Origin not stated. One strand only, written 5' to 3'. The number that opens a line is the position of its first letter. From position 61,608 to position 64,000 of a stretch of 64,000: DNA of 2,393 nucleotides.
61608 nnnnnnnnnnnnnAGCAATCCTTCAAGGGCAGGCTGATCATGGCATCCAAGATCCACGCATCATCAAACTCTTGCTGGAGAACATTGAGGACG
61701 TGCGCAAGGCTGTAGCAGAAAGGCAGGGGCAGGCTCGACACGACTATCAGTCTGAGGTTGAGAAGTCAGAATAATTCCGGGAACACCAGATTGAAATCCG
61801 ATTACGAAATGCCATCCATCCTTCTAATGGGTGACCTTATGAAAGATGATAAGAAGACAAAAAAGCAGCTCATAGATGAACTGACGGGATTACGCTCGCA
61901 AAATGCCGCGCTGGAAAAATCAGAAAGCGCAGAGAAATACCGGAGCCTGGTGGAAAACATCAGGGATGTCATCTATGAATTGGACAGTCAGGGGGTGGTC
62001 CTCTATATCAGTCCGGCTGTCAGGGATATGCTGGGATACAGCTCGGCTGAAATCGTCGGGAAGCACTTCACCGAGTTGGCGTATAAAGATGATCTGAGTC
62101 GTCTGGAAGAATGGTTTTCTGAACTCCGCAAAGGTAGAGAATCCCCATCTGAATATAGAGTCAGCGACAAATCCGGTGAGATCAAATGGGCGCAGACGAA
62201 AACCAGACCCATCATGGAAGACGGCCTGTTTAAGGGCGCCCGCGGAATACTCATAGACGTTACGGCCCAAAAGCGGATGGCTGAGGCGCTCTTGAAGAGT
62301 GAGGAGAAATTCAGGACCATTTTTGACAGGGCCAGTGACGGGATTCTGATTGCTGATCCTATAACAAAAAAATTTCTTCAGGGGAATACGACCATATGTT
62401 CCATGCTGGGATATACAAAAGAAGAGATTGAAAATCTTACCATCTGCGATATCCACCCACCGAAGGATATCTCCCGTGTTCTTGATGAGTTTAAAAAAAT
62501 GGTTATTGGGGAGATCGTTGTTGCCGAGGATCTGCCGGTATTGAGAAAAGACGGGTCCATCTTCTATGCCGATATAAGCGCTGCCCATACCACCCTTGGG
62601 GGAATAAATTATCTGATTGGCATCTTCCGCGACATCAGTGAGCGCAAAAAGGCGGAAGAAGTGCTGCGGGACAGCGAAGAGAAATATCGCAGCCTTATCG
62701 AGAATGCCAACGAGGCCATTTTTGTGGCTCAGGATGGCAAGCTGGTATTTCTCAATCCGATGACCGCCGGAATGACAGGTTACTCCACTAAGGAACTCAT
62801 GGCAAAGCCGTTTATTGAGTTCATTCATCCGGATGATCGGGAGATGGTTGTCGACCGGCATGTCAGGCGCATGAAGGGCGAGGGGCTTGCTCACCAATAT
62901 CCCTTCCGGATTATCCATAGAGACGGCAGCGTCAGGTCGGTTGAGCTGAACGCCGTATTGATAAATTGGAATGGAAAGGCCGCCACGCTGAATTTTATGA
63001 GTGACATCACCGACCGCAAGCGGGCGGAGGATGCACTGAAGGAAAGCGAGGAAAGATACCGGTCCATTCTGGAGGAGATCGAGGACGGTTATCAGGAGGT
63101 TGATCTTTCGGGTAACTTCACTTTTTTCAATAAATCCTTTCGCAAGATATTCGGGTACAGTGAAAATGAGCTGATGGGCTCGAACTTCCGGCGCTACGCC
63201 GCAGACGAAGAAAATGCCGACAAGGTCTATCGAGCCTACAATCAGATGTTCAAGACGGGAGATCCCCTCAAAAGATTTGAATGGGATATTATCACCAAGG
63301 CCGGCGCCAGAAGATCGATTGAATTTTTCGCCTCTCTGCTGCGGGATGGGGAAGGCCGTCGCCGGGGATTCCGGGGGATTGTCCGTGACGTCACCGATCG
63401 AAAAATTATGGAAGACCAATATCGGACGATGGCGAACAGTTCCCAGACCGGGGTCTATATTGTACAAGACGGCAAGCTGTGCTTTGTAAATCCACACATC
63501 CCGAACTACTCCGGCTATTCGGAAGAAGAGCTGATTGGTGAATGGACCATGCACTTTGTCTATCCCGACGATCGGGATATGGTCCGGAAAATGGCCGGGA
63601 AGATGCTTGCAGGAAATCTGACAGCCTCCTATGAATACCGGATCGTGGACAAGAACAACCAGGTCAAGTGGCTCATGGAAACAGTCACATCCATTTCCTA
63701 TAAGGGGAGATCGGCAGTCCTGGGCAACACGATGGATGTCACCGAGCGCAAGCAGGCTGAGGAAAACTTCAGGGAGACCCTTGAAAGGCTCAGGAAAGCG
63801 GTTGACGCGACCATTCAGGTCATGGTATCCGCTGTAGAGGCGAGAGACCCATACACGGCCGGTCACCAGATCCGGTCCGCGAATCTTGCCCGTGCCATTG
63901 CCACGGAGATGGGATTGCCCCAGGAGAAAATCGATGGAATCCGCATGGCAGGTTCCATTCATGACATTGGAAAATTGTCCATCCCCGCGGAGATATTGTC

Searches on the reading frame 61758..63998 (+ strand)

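Call 4: search_protein_families(library=pfam, proteins=[window:61758-63998:+])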
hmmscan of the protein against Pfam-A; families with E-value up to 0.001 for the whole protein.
window:61758-63998:+ (747 aa): 11 families
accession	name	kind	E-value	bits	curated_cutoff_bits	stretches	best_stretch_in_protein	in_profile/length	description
PF00989.32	PAS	-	5.2e-67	223.4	22.6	5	432-545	1-113/113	PAS fold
PF13426.13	PAS_9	-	2.2e-61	205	27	5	445-547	4-103/103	PAS domain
PF08447.18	PAS_3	-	5.8e-61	203.2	25.6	5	330-408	2-82/89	PAS fold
PF08448.16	PAS_4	-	2.1e-43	147.4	23.1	3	441-549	4-109/110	PAS fold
PF13188.13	PAS_8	-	7.8e-37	124.4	21.8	4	308-361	1-55/65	PAS domain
PF14598.12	PAS_11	-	4.2e-13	49.7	25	0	325-392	10-76/109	PAS domain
PF13487.12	HD_5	-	4.2e-06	27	27.2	1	688-747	2-61/170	HD domain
PF18095.7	PAS_12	-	2.9e-05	24.1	22.6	0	560-594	55-89/153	UPF0242 C-terminal PAS-like domain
PF01966.28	HD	-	8.9e-05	23.2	22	1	701-744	2-43/116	HD domain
PF24820.1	Diguanyl_cycl_sensor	-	0.00011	22.5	28.1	0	64-139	1-76/109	Diguanylate cyclase-like sensor domain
PF12860.13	PAS_7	-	0.00017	22.1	27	0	438-480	1-44/115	PAS fold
